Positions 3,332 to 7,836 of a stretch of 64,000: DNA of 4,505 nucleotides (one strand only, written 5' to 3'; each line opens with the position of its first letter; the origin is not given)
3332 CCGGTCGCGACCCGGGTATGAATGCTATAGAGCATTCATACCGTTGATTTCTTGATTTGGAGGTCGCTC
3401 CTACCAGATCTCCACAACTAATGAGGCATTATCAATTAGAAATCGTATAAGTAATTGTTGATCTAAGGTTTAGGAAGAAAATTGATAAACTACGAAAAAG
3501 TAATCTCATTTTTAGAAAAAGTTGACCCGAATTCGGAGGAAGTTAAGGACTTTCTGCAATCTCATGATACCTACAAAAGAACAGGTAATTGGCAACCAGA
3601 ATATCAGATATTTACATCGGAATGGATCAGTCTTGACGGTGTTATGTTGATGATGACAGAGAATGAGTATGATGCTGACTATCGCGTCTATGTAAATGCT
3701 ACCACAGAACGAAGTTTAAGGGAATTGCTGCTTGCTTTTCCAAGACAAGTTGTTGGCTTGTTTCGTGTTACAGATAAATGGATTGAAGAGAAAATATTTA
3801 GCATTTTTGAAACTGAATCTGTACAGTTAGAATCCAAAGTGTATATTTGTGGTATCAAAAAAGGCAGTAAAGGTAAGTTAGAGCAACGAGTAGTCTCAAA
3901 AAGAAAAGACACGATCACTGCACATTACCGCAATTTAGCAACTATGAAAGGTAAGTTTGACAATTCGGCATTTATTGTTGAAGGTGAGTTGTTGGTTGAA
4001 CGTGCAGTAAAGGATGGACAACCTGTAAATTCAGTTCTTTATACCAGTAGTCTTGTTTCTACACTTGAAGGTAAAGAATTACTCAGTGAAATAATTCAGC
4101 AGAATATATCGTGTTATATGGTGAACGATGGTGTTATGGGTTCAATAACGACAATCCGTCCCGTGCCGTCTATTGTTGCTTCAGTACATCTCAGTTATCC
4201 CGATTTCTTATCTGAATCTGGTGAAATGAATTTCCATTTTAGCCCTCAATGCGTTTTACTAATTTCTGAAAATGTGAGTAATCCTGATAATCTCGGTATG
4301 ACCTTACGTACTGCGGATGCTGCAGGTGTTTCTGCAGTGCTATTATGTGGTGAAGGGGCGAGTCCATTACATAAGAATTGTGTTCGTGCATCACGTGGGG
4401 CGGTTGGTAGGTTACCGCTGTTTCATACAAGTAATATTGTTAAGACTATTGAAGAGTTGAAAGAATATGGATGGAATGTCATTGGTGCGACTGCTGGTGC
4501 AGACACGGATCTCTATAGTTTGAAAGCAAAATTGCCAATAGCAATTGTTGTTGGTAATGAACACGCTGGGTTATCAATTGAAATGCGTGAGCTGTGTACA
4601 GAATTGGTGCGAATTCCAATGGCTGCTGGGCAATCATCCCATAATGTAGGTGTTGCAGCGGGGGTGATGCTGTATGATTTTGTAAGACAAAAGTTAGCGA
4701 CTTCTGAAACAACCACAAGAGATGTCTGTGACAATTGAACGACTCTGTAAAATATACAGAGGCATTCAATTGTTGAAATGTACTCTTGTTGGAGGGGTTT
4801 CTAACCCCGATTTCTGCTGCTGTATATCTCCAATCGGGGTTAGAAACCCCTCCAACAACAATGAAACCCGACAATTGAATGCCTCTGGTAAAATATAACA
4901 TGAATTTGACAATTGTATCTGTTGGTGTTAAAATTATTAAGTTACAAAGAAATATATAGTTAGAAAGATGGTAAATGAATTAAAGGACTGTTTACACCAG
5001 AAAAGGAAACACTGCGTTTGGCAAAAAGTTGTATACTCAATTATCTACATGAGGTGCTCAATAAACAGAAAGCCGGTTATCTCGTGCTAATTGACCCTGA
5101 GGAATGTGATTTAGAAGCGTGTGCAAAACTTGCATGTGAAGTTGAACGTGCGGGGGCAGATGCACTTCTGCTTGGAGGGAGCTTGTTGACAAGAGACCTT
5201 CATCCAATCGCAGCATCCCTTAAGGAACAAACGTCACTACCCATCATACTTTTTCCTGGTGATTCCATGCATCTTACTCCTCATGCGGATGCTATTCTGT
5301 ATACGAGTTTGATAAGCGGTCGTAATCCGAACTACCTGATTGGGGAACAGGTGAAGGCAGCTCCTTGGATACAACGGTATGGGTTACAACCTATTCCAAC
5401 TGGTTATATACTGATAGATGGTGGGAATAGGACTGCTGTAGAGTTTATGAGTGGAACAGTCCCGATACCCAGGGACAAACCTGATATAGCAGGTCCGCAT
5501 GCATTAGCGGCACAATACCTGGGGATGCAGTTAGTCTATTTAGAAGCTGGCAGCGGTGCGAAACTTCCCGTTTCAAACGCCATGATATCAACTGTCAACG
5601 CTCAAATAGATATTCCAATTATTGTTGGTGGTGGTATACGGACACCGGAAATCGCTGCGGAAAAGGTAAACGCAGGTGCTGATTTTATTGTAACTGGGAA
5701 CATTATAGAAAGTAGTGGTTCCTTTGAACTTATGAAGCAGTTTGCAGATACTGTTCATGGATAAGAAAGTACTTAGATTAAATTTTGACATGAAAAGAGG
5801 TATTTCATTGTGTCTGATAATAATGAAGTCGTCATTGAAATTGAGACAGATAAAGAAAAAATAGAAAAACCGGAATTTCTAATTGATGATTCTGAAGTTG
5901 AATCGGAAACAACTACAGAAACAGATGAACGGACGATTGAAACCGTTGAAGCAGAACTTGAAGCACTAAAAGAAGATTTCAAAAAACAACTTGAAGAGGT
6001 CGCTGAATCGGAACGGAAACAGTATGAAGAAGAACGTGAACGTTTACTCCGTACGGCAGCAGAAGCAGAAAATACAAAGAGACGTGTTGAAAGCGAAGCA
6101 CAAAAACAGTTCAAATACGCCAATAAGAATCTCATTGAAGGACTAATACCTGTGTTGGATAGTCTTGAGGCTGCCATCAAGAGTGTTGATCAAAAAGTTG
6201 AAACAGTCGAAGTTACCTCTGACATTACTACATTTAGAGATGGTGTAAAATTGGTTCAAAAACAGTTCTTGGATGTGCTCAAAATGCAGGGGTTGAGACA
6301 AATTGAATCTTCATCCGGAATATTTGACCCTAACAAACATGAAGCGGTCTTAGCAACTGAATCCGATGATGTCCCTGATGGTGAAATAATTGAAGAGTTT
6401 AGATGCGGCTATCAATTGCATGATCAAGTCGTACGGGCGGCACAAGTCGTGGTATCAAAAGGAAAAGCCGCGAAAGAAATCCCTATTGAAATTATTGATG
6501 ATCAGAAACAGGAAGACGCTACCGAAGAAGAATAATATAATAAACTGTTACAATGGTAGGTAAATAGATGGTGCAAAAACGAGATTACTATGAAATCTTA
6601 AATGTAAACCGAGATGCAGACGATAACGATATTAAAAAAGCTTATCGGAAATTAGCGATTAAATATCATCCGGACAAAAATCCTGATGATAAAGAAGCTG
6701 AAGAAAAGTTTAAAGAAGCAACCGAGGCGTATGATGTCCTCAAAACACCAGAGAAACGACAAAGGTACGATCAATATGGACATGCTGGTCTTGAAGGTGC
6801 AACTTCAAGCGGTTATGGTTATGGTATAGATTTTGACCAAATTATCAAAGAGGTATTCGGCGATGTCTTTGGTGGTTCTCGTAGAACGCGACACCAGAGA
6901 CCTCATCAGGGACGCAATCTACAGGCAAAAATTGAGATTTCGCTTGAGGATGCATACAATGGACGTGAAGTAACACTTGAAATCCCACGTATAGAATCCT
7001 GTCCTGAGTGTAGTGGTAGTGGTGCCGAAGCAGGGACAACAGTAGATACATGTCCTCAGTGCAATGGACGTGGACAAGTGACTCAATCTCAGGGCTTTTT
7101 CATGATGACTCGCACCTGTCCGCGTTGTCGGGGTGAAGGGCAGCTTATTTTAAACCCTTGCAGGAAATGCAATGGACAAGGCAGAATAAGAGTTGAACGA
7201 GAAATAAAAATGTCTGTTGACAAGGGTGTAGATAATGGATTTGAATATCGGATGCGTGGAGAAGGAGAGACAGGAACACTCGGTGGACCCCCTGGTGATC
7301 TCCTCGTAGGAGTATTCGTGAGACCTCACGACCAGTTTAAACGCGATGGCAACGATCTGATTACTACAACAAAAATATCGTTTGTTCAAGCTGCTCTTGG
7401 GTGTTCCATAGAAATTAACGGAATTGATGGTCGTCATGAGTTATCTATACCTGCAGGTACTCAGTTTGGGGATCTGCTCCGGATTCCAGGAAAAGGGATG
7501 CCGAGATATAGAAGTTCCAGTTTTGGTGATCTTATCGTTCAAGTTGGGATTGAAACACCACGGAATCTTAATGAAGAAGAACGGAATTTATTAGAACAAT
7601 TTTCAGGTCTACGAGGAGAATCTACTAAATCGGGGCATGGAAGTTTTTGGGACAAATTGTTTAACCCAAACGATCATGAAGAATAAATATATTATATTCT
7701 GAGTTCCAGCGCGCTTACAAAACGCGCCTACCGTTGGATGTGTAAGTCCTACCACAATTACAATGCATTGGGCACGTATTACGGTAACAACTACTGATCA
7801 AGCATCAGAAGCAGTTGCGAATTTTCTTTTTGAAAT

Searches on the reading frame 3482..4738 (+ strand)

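Call 106: search_protein_families(library=pfam, proteins=[window:3482-4738:+], max_evalue=0.00001)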
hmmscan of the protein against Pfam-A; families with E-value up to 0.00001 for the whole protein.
window:3482-4738:+ (418 aa): 1 family
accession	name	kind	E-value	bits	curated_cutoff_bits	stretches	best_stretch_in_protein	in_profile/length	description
PF00588.24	SpoU_methylase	-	3.4e-34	118.4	29.7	1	259-398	3-142/142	SpoU rRNA Methylase family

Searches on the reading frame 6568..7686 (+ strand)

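Call 106: search_protein_families(library=pfam, proteins=[window:6568-7686:+], max_evalue=0.00001)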
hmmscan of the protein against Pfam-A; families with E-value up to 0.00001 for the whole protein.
window:6568-7686:+ (372 aa): 3 families
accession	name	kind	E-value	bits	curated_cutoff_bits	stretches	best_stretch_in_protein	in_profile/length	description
PF01556.23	DnaJ_C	-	1e-45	155.9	26.6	1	118-331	1-152/152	DnaJ C terminal domain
PF00226.36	DnaJ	-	1.8e-27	95.7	27.8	1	6-68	1-63/63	DnaJ domain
PF00684.25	DnaJ_CXXCXGXG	-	1.3e-16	61.1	32.7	1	145-205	1-65/65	DnaJ central domain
